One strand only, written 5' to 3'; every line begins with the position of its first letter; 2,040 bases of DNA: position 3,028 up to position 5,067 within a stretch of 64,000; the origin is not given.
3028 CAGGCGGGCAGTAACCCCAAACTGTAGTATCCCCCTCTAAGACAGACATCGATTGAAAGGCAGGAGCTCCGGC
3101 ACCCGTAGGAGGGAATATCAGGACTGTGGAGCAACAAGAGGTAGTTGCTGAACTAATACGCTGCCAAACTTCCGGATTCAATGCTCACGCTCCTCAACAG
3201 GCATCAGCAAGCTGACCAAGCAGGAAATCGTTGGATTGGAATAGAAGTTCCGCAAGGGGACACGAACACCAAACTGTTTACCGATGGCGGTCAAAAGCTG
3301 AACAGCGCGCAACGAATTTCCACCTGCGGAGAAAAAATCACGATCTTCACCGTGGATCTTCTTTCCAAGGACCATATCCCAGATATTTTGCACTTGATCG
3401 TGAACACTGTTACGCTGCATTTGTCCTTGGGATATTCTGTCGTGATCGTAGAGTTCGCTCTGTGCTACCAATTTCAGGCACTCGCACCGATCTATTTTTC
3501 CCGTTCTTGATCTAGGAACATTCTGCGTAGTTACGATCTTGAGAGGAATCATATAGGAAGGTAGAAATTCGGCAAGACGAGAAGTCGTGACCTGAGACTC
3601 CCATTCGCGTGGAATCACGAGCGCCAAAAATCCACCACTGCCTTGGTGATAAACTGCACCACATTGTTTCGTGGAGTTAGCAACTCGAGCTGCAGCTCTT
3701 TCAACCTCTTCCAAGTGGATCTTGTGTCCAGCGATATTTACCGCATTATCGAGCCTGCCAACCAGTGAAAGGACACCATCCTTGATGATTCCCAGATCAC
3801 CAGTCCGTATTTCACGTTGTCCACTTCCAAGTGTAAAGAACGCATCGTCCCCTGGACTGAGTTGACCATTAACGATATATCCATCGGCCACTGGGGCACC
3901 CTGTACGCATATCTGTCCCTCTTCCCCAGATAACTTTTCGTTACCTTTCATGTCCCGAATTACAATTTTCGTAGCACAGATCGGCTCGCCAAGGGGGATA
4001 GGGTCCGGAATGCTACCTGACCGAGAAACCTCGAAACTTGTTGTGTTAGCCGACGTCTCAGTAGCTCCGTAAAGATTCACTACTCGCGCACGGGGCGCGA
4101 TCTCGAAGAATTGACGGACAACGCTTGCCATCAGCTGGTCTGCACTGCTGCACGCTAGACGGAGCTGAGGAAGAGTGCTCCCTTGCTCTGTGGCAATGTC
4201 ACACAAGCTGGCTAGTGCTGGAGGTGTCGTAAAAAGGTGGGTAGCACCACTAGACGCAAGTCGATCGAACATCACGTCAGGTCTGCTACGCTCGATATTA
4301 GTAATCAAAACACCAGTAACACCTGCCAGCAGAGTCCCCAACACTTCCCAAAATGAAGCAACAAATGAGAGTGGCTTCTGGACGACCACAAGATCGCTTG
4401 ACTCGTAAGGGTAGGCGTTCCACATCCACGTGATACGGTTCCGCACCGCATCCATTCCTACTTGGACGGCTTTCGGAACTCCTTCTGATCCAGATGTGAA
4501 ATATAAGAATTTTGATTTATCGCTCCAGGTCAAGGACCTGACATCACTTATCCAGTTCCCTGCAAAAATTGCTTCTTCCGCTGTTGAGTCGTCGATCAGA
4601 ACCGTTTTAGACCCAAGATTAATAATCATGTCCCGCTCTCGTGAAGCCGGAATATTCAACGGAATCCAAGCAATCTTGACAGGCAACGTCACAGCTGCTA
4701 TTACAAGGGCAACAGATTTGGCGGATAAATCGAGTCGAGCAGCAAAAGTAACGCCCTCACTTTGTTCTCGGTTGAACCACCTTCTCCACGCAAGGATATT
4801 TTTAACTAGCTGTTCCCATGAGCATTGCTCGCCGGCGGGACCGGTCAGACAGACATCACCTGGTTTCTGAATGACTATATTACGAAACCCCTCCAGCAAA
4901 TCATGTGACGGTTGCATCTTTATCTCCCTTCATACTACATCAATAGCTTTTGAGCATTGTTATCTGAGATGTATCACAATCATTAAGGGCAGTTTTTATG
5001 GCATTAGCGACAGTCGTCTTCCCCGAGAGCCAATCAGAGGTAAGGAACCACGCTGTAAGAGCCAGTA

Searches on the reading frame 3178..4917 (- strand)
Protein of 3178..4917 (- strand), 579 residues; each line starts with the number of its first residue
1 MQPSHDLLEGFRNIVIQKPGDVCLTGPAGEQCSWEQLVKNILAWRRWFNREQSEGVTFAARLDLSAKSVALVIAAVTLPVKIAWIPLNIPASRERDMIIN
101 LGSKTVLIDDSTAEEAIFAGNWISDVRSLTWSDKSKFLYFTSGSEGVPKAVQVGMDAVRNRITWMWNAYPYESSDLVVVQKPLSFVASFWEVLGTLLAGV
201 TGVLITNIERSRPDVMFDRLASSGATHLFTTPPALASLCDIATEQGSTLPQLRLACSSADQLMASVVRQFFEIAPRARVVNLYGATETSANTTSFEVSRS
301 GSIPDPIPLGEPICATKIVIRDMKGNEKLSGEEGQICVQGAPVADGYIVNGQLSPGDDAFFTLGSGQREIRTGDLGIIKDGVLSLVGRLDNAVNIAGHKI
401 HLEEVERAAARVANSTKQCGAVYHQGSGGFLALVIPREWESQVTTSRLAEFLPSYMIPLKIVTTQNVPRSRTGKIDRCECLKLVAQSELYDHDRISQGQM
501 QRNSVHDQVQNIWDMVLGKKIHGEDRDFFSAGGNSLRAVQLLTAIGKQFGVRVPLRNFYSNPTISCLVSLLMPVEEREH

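Call 6: search_protein_families(library=pfam, proteins=[window:3178-4917:-], max_evalue=0.01)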
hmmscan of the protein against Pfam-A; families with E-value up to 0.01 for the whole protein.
window:3178-4917:- (579 aa): 2 families
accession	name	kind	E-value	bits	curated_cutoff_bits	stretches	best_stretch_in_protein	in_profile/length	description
PF00501.34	AMP-binding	-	6.4e-38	131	29.9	1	127-347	156-383/384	AMP-binding enzyme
PF00550.31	PP-binding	-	1.4e-12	48.1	20.8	1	507-569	1-65/67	Phosphopantetheine attachment site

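Call 28: find_homologous_proteins(query=window:3178-4917:-)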
Query window:3178-4917:- (579 aa): 201 proteins with E <= 0.001 among 8000 candidates; the best 120 are listed.
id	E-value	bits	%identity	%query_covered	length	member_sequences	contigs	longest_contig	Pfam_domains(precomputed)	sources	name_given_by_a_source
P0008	0.0e+0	1290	99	100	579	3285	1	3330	PF00550.32,PF00501.35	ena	-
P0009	1.0e-211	722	56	99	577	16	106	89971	PF00550.32,PF00501.35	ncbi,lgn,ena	-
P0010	2.8e-200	685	58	90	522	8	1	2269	PF00550.32,PF00501.35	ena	-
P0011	8.2e-182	624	51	99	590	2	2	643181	PF00550.32,PF00501.35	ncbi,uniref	ncbi:non-ribosomal peptide synthetase [Paenarthrobacter sp. NPDC058040]|uniref:non-ribosomal peptide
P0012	1.2e-180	620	50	99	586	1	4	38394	PF00550.32,PF00501.35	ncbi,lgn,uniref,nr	ncbi:non-ribosomal peptide synthetase [Raineyella sp.]|uniref:Plipastatin synthase subunit D n=1 Tax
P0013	2.4e-155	536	47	95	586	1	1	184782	PF00550.32,PF00501.35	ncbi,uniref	ncbi:non-ribosomal peptide synthetase [Microbacterium sp. K2]|uniref:non-ribosomal peptide synthetas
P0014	5.5e-155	535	48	95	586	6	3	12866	PF00550.32,PF00501.35,PF13193.13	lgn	-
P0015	3.6e-151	523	46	96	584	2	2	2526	PF00550.32,PF00501.35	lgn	-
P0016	5.6e-52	195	30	90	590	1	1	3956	PF00550.32,PF00501.35,PF13193.13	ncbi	-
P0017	1.3e-44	171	29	83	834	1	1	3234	PF00550.32,PF12697.14,PF00501.35,PF13193.13,PF00975.27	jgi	jgi:amino acid adenylation domain-containing protein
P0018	4.3e-35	139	29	79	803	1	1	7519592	PF00668.26,PF00550.32,PF00501.35,PF13193.13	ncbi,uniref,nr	ncbi:amino acid adenylation domain-containing protein [Streptomyces sp. B1I3]|uniref:non-ribosomal p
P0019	7.2e-34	135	31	58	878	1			PF00668.26,PF00501.35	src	-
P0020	2.2e-33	134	26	74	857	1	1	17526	PF00668.26,PF00550.32,PF00501.35,PF13193.13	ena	-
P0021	3.8e-33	133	26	89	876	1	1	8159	PF00550.32,PF00501.35,PF13193.13,PF00975.27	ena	-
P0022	9.4e-32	128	27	70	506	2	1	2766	PF00501.35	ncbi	-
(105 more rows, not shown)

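Call 31: find_encoding_contigs(protein=P0009, flank=10000, max_places=5)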
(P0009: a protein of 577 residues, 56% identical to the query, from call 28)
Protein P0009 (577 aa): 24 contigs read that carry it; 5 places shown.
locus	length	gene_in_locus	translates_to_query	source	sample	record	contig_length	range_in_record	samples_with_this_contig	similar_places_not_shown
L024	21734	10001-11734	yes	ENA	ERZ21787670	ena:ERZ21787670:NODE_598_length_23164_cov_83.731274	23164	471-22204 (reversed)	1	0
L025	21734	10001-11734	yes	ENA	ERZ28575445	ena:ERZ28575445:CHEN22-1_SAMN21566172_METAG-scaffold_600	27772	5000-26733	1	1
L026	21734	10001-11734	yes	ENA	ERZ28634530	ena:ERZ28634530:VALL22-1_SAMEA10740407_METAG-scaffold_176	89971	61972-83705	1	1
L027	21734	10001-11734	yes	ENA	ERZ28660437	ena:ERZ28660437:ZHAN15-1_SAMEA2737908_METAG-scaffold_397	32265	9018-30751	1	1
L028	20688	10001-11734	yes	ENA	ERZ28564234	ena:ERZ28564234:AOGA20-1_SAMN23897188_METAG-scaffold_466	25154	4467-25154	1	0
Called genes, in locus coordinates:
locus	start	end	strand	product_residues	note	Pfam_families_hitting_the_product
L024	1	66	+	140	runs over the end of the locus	-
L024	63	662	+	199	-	-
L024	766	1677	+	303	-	PF00126:HTH_1, PF03466:LysR_substrate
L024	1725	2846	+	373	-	PF03462:PCRF, PF00472:RF-1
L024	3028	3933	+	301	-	PF02517:Rce1-like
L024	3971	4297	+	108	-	PF22513:FitA-like_RHH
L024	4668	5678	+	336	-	PF00291:PALP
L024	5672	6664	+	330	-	PF02423:OCD_Mu_crystall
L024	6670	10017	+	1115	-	PF00501:AMP-binding, PF00550:PP-binding, PF00668:Condensation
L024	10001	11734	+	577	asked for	PF00501:AMP-binding, PF00550:PP-binding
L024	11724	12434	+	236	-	PF00975:Thioesterase, PF12697:Abhydrolase_6 (weak)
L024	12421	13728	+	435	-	PF02655:ATP-grasp_3 (weak), PF13535:ATP-grasp_4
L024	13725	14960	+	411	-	PF13535:ATP-grasp_4, PF18603:LAL_C2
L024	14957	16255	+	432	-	PF07690:MFS_1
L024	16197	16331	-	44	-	-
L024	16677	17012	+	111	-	-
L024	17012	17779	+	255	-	-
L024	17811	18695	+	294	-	PF03193:RsgA_GTPase, PF00005:ABC_tran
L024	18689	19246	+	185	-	-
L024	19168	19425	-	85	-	PF02604:PhdYeFM_antitox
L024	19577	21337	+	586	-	PF00005:ABC_tran, PF02463:SMC_N (faint), PF13555:AAA_29 (faint), PF13304:AAA_21 (faint), PF12848:ABC_tran_Xtn, PF00005:ABC_tran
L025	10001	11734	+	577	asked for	PF00501:AMP-binding, PF00550:PP-binding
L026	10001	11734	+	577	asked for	PF00501:AMP-binding, PF00550:PP-binding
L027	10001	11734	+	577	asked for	PF00501:AMP-binding, PF00550:PP-binding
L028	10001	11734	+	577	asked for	PF00501:AMP-binding, PF00550:PP-binding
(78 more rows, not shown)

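Call 45: list_cluster_members(proteins=[P0009, P0001, P0003, P0010])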
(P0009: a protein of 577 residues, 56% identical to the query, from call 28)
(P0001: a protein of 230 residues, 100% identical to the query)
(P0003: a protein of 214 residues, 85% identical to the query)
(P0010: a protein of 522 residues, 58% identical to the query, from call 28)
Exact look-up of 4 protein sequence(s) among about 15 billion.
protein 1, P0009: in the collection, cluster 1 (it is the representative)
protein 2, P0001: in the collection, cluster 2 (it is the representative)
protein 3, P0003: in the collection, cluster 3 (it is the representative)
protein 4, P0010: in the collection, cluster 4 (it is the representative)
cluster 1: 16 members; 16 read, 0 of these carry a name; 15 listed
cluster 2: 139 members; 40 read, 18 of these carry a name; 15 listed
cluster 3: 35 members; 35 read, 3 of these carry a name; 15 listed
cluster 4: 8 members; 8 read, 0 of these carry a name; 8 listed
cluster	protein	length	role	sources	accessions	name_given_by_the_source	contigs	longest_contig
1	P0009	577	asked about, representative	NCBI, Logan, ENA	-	-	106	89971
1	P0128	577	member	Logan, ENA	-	-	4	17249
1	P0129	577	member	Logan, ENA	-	-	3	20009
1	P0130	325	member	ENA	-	-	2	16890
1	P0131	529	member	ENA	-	-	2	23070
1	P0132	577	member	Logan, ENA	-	-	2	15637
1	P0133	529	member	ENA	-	-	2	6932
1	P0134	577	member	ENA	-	-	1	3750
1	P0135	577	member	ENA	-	-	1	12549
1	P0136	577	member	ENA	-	-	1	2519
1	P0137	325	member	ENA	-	-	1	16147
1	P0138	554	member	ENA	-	-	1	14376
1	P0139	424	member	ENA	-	-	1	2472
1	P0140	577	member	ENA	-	-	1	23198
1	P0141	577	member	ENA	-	-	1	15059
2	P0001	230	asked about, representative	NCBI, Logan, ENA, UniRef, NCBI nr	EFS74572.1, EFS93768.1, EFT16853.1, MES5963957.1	transcriptional regulator [Propionibacterium sp. NM47_B9-13] | Transcriptional regulator n=4 Tax=Bacteria TaxID=2 RepID=A0AA44ZF36_CUTAC | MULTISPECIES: hypothetical protein [Cutibacterium]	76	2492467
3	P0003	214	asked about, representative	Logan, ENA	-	-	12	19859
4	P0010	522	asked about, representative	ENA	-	-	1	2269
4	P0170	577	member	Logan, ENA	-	-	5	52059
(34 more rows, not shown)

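Call 53: find_encoding_contigs(protein=P0012, flank=10000, max_places=2)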
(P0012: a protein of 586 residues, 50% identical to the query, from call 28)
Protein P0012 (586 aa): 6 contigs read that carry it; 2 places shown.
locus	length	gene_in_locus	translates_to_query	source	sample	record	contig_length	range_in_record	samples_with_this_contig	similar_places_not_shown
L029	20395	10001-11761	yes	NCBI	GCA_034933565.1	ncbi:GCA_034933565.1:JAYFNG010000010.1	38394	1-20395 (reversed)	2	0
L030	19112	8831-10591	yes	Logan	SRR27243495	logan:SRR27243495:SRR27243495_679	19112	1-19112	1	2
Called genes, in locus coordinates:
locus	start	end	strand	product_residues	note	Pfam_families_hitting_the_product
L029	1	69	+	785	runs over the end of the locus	PF00912:Transgly, PF00905:Transpeptidase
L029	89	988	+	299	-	PF00149:Metallophos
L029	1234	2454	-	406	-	PF13384:HTH_23 (weak), PF13518:HTH_28 (weak), PF13551:HTH_29 (faint), PF13565:HTH_32, PF00665:rve, PF13683:rve_3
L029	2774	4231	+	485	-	PF13276:HTH_21 (weak), PF13683:rve_3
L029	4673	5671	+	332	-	PF00291:PALP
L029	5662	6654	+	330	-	PF02423:OCD_Mu_crystall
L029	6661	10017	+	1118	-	PF00501:AMP-binding, PF00550:PP-binding, PF00668:Condensation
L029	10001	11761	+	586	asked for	PF00501:AMP-binding, PF00550:PP-binding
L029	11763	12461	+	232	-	PF00975:Thioesterase, PF12697:Abhydrolase_6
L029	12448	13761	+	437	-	PF02655:ATP-grasp_3 (weak), PF13535:ATP-grasp_4 (weak)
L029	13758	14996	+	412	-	PF13535:ATP-grasp_4, PF18603:LAL_C2 (weak)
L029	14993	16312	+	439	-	PF07690:MFS_1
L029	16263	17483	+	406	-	PF01071:GARS_A (weak), PF07478:Dala_Dala_lig_C (weak), PF13535:ATP-grasp_4, PF18603:LAL_C2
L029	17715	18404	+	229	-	PF17837:4PPT_N, PF01648:ACPS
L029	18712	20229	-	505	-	PF01609:DDE_Tnp_1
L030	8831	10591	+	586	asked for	PF00501:AMP-binding, PF00550:PP-binding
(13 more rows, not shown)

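Call 78: find_encoding_contigs(protein=P0170, flank=10000, max_places=2)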
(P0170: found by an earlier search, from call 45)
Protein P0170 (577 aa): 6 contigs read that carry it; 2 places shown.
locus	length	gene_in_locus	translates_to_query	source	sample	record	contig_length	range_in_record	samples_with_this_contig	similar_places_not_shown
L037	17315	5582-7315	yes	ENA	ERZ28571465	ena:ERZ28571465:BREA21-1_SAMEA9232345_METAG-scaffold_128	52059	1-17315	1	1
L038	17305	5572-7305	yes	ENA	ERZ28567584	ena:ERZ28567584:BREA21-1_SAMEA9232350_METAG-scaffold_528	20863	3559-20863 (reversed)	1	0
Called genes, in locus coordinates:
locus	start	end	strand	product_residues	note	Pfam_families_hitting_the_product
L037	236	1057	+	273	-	PF00291:PALP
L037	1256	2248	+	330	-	PF02423:OCD_Mu_crystall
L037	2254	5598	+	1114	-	PF00501:AMP-binding, PF00550:PP-binding, PF00668:Condensation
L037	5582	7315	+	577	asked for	PF00501:AMP-binding, PF00550:PP-binding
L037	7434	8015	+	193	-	PF00975:Thioesterase, PF12697:Abhydrolase_6 (weak)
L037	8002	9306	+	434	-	PF13535:ATP-grasp_4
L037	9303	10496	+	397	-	PF01071:GARS_A (faint), PF13535:ATP-grasp_4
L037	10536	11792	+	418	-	PF07690:MFS_1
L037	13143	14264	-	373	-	PF03462:PCRF, PF00472:RF-1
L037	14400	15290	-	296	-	PF00126:HTH_1, PF03466:LysR_substrate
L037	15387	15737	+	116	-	PF26604:CBU_0592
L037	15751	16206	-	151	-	-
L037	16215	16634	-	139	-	-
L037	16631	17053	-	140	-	PF07811:TadE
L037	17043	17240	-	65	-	-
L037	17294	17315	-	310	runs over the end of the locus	PF00482:T2SSF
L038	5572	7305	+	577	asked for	PF00501:AMP-binding, PF00550:PP-binding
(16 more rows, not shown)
